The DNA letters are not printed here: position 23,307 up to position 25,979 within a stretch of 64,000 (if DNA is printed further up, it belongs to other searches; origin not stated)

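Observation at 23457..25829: Glycyl-radical enzyme with no activating enzyme anywhere in the 64-kb window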

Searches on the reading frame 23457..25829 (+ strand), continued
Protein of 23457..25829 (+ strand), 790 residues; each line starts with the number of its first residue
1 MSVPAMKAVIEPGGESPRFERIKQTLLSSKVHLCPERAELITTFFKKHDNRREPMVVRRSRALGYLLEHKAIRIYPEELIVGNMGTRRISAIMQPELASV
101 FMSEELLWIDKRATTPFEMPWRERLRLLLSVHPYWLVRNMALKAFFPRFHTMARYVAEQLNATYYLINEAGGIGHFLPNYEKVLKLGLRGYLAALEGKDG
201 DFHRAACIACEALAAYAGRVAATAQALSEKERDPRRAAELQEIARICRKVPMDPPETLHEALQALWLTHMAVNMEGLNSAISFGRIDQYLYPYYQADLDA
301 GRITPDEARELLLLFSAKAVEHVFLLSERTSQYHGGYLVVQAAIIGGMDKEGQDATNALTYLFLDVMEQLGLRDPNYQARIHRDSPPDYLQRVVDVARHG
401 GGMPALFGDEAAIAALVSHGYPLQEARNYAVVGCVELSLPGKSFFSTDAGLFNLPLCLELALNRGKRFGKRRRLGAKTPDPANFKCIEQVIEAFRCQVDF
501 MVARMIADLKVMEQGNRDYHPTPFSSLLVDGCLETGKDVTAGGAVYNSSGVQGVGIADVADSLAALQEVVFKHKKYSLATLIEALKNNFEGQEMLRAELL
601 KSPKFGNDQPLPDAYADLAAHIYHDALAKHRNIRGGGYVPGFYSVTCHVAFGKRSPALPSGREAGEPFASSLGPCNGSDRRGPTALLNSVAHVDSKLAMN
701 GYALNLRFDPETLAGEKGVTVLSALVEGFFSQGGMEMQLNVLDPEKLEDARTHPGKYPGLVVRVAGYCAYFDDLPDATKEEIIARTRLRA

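Call 47: find_encoding_contigs(protein=P0209, flank=10000, max_places=2)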
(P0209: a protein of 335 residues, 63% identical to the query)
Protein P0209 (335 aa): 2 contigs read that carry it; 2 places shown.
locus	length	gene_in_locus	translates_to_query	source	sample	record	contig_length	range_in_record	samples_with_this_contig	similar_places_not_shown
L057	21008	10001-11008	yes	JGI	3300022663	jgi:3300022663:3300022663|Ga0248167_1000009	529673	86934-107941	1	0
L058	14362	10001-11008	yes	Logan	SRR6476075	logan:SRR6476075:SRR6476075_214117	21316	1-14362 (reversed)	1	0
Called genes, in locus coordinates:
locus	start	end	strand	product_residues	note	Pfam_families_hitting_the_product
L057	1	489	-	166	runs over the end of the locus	PF00041:fn3 (weak)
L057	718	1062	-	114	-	PF04343:DUF488, PF22751:DUF488-N3a, PF22752:DUF488-N3i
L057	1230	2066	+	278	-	PF01522:Polysacc_deac_1, PF10096:DUF2334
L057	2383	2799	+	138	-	-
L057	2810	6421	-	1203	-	PF13676:TIR_2, PF00211:Guanylate_cyc, PF13191:AAA_16, PF13401:AAA_22 (faint), PF13374:TPR_10 (faint), PF07721:TPR_4 (faint), PF17874:TPR_MalT, PF13424:TPR_12 (weak)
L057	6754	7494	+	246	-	PF00392:GntR, PF07840:FadR_C, PF07729:FCD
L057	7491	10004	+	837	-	PF02901:PFL-like, PF01228:Gly_radical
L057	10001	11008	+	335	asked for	PF13353:Fer4_12 (faint), PF04055:Radical_SAM, PF00037:Fer4 (weak), PF12837:Fer4_6 (weak), PF12838:Fer4_7, PF13187:Fer4_9, PF13237:Fer4_10 (weak), PF14697:Fer4_21 (weak), +2 more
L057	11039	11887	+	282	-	PF01243:PNPOx_N (weak)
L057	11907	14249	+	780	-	PF02901:PFL-like, PF01228:Gly_radical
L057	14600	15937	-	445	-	PF02812:ELFV_dehydrog_N, PF00208:ELFV_dehydrog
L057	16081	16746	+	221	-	PF01168:Ala_racemase_N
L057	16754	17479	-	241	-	PF01887:SAM_HAT_N, PF20257:SAM_HAT_C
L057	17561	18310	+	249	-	PF12146:Hydrolase_4, PF00561:Abhydrolase_1 (weak), PF12697:Abhydrolase_6 (faint), PF00326:Peptidase_S9 (weak)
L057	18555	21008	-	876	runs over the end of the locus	PF02861:Clp_N, PF23569:NBD_SMAX1 (weak), PF00004:AAA, PF17871:AAA_lid_9, PF07724:AAA_2, PF00004:AAA, PF07728:AAA_5, PF10431:ClpB_D2-small, +12 more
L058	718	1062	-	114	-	PF04343:DUF488, PF22751:DUF488-N3a, PF22752:DUF488-N3i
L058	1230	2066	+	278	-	PF01522:Polysacc_deac_1, PF10096:DUF2334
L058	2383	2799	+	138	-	-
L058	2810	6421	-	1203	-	PF13676:TIR_2, PF00211:Guanylate_cyc, PF13191:AAA_16, PF13401:AAA_22 (faint), PF13374:TPR_10 (faint), PF07721:TPR_4 (faint), PF17874:TPR_MalT, PF13424:TPR_12 (weak)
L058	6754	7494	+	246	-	PF00392:GntR, PF07840:FadR_C, PF07729:FCD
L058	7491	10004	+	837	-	PF02901:PFL-like, PF01228:Gly_radical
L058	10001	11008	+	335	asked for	PF13353:Fer4_12 (faint), PF04055:Radical_SAM, PF00037:Fer4 (weak), PF12837:Fer4_6 (weak), PF12838:Fer4_7, PF13187:Fer4_9, PF13237:Fer4_10 (weak), PF14697:Fer4_21 (weak), +2 more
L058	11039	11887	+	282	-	PF01243:PNPOx_N (weak)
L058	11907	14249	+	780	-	PF02901:PFL-like, PF01228:Gly_radical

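Call 50: search_solved_structures(query=L054:7444-9960:+, max_evalue=1e-40)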
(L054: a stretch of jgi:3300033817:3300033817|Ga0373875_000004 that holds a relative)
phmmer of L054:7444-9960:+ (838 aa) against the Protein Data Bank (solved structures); distinct sequences matched with E-value up to 1e-40: 30.
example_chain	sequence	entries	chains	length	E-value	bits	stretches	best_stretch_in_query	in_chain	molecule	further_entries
2f3o_A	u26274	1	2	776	1.3e-87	297.9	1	172-834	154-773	pyruvate formate-lyase 2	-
9f3w_A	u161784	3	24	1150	1.4e-82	281.2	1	171-833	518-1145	Choline trimethylamine-lyase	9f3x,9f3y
6vxc_A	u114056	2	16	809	1.5e-82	281.1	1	181-833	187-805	Trans-4-hydroxy-L-proline dehydratase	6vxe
7kq3_A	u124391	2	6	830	1.1e-80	275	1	173-837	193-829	Isethionate sulfite-lyase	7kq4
1r8w_A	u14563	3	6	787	1.2e-79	271.6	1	171-835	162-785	glycerol dehydratase | B12-independent glycerol dehydratase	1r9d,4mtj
5ymr_B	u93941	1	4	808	6.8e-78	265.7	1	173-837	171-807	Formate acetyltransferase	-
9rco_A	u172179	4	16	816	1.1e-76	261.8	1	171-834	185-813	Glycyl radical protein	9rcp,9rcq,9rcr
9ht9_A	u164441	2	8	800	2.3e-75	257.4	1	174-833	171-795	Choline trimethylamine-lyase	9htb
9r0v_A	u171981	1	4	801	2.3e-75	257.4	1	174-833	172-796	Choline trimethylamine-lyase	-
6vue_A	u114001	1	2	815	2.4e-75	257.3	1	174-833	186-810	Choline trimethylamine-lyase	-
5fau_A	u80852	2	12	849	2.7e-75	257.2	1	174-833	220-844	Choline trimethylamine-lyase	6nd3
5fay_A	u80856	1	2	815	2.7e-75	257.1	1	175-833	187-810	Choline trimethylamine-lyase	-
5fav_A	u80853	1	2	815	6.3e-75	255.9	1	174-833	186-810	Choline trimethylamine-lyase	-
5faw_A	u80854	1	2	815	1e-74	255.2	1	174-833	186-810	Choline trimethylamine-lyase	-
5kdp_A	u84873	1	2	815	1.6e-74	254.6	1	174-833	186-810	Choline trimethylamine-lyase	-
5i2a_A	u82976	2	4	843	7.3e-72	245.8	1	161-620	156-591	Diol-dehydratase | Diol dehydratase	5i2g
8yjo_A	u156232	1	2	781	2.6e-69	237.3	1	550-836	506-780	Probable dehydratase PflD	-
8id0_A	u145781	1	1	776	6.2e-68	232.8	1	543-836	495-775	formate C-acetyltransferase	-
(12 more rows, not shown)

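Call 53: search_protein_families(library=pfam, proteins=[L010:13513-14661:+, L010:7929-9866:+, L029:999-2492:+], max_evalue=0.00001)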
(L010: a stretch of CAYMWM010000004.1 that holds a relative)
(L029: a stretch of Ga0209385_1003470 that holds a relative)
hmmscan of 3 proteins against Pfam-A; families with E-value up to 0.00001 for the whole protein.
L010:13513-14661:+ (382 aa): 7 families
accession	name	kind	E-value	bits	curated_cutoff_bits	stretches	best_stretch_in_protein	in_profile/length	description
PF04015.17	DUF362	-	1.2e-50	172.8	24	1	41-246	1-199/200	Domain of unknown function (DUF362)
PF00037.32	Fer4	-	1.5e-09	37.7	21.1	0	324-343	5-24/24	4Fe-4S binding domain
PF13237.11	Fer4_10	-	1.3e-08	35.1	25.5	1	324-370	6-53/53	4Fe-4S dicluster domain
PF12837.12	Fer4_6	-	2.4e-07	30.8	25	0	324-342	6-24/24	4Fe-4S binding domain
PF12797.12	Fer4_2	-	2.7e-07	30.6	24.5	0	323-339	6-22/22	4Fe-4S binding domain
PF12838.12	Fer4_7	-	2.3e-06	28.4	27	1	326-373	1-52/52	4Fe-4S dicluster domain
PF13187.11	Fer4_9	-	5.6e-06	26.7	27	1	326-374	1-52/52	4Fe-4S dicluster domain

L010:7929-9866:+ (645 aa): 6 families
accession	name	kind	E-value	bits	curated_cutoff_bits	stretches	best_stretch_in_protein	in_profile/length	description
PF13426.13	PAS_9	-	1.9e-40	137.7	27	2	407-507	2-102/103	PAS domain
PF00989.32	PAS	-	1.5e-35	122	22.6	2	397-506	2-113/113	PAS fold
PF08447.18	PAS_3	-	4.2e-32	110.7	25.6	2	290-372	1-82/89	PAS fold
PF08448.16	PAS_4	-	1e-23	84.1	23.1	1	151-257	7-110/110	PAS fold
PF13188.13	PAS_8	-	1.6e-22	79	21.8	1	268-325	2-55/65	PAS domain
PF00072.30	Response_reg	-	1.5e-12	48.1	30.2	1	8-109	1-100/111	Response regulator receiver domain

L029:999-2492:+ (497 aa): 3 families
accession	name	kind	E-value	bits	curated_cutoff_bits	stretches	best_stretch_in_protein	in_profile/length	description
PF13607.11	Succ_CoA_lig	-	1.5e-48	164.4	27.4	1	163-299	1-137/138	Succinyl-CoA ligase like flavodoxin domain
PF13380.12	CoA_binding_2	-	1.3e-15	58.3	22.8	1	21-145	2-114/116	CoA binding domain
PF02629.25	CoA_binding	-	1.6e-09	38.9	22.3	1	20-100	4-87/97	CoA binding domain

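Call 80: predict_structure(alignment_id=A2)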
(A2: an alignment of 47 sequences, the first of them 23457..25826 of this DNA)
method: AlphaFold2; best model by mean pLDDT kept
length: 790 residues; sequences in the alignment: 47
mean_pLDDT: 76.5   pTM: 0.84
mean pLDDT of the five models: 76.5, 72.8, 71.7, 71.3, 70.0
residues with pLDDT >= 90: 205; 70-90: 360; 50-70: 130; < 50: 95
segments of 3 or more residues with pLDDT < 50: 1-12, 99-115, 168-175, 325-340, 642-650, 667-693, 787-790
pLDDT, mean of each block of 10 residues (from residue 1): 30 72 85 83 91 89 93 92 86 61 40 56 80 70 70 70 51 59 93 89 93 96 98 96 98 97 93 69 84 97 94 88 55 41 82 92 84 69 88 80 75 81 87 70 65 83 87 89 93 95 84 66 83 87 80 75 90 89 87 86 69 81 86 76 44 59 57 35 41 56 56 75 77 70 78 81 66 71 55
secondary structure, 60 per line:
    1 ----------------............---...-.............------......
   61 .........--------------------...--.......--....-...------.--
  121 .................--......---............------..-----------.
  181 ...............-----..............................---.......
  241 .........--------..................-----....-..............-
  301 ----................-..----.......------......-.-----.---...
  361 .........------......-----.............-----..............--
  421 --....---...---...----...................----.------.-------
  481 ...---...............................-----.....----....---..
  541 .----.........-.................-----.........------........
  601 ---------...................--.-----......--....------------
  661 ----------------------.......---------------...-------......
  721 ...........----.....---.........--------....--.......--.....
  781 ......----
elements in order (helices of 4 or more, strands of 3 or more residues): H17-28 E32-34 H36-48 H55-69 E90-92 H95-101 H104-107 H121-137 H140-145 H149-160 H180-195 H201-230 H234-249 H258-275 E281-284 H286-299 H305-320 H328-334 E341-346 H358-369 E376-381 H387-399 E405-408 H409-418 H423-426 E430-432 E436-438 E443-453 H454-461 H487-517 H523-527 H532-535 E546-554 H556-572 H578-586 H593-600 H610-628 E637-642 H645-648 H683-689 E705-707 H715-731 E736-740 H744-752 E761-764 E767-770 H776-786
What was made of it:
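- The AF2 model is poor exactly in the pocket loops (pLDDT below 50 at 168-175, 325-340 and 642-650; call 80).
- Tried and rejected: AF2 modelling did not resolve the pocket loops (call 80), so no docking-style substrate prediction was attempted.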

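Call 82: fold_search(model_id=the predicted structure, library=pdb)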
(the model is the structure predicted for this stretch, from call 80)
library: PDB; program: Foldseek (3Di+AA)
matches with E <= 10: 305; with E <= 0.001: 64
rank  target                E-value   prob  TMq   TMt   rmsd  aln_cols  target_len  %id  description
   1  1r8w_A                9.8e-56  1.00  0.91  0.92   2.5       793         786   35  Native structure of the B12-independent glycerol dehydratase from clostridium butyricum (released 2004-06-01)
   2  2f3o_A                5.3e-55  1.00  0.90  0.92   2.6       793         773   37  Crystal Structure of a glycyl radical enzyme from Archaeoglobus fulgidus (released 2006-03-07)
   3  5i2g_A                1.1e-54  1.00  0.91  0.90   2.8       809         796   34  1,2-propanediol Dehydration in Roseburia inulinivorans; Structural Basis for Substrate and Enantiomer Selectivity (released 2016-06-01)
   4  9rco_A                3.6e-54  1.00  0.91  0.90   2.6       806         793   33  1,2-propanediol dehydratase with 0.1 % glycerol additive (released 2025-06-11)
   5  5i2g_B                6.3e-54  1.00  0.91  0.90   2.7       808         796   34  1,2-propanediol Dehydration in Roseburia inulinivorans; Structural Basis for Substrate and Enantiomer Selectivity (released 2016-06-01)
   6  9rcp_B                1.0e-53  1.00  0.91  0.91   2.5       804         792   34  1,2-propanediol dehydratase with 0.1 % 1,3-propanediol additive (released 2025-06-11)
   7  9f3x_C                4.7e-53  1.00  0.91  0.91   2.7       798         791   31  CutC choline lyase in complex with cyclopropylcholine (released 2024-05-08)
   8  5i2a_A                4.9e-53  1.00  0.90  0.85   2.8       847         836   32  1,2-propanediol Dehydration in Roseburia inulinivorans; Structural Basis for Substrate and Enantiomer Selectivity (released 2016-06-01)
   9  9rcp_C                1.7e-52  1.00  0.90  0.89   2.7       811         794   33  1,2-propanediol dehydratase with 0.1 % 1,3-propanediol additive (released 2025-06-11)
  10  5i2a_B                2.7e-52  1.00  0.90  0.85   3.6       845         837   32  1,2-propanediol Dehydration in Roseburia inulinivorans; Structural Basis for Substrate and Enantiomer Selectivity (released 2016-06-01)
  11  5fay_A                3.5e-52  1.00  0.91  0.89   3.8       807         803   31  Y208F mutant of choline TMA-lyase (released 2016-09-28)
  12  6vue_B                6.4e-52  1.00  0.89  0.88   3.0       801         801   31  wild-type choline TMA lyase in complex with 1-methyl-1,2,3,6-tetrahydropyridin-3-ol (released 2020-11-04)
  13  8id0                  6.7e-52  1.00  0.89  0.91   3.1       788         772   33  Crystal structure of PflD bound to 1,5-anhydromannitol-6-phosphate in Streptococcus dysgalactiae subsp. equisimilis (released 2024-10-02)
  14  9rcq_A                8.4e-52  1.00  0.92  0.89   2.8       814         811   34  1,2-propanediol dehydratase with no ligand additives (released 2025-06-11)
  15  8iof_A                9.7e-52  1.00  0.90  0.90   2.8       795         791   30  Crystal structure of N-methyl-Cis-4-hydroxy-D-proline dehydratase in Clostridium sp. FS41 (released 2024-03-27)
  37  8yjo_A                1.9e-49  1.00  0.89  0.92   3.1       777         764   33  Structure of E. coli glycyl radical enzyme PflD with bound malonate (released 2024-10-02)
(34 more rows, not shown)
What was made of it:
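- On Glycyl radical enzyme superfamily (PFL-like): TM 0.9 to GRE structures (call 82).
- Foldseek with the AF2 model (pLDDT 76.5, pTM 0.84) ranks glycerol dehydratase first (TM 0.91), then 2f3o, then the propanediol dehydratases 5i2g and 9rco (calls 80, 82). Foldseek TM to 8id0 is 0.89 (call 82).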
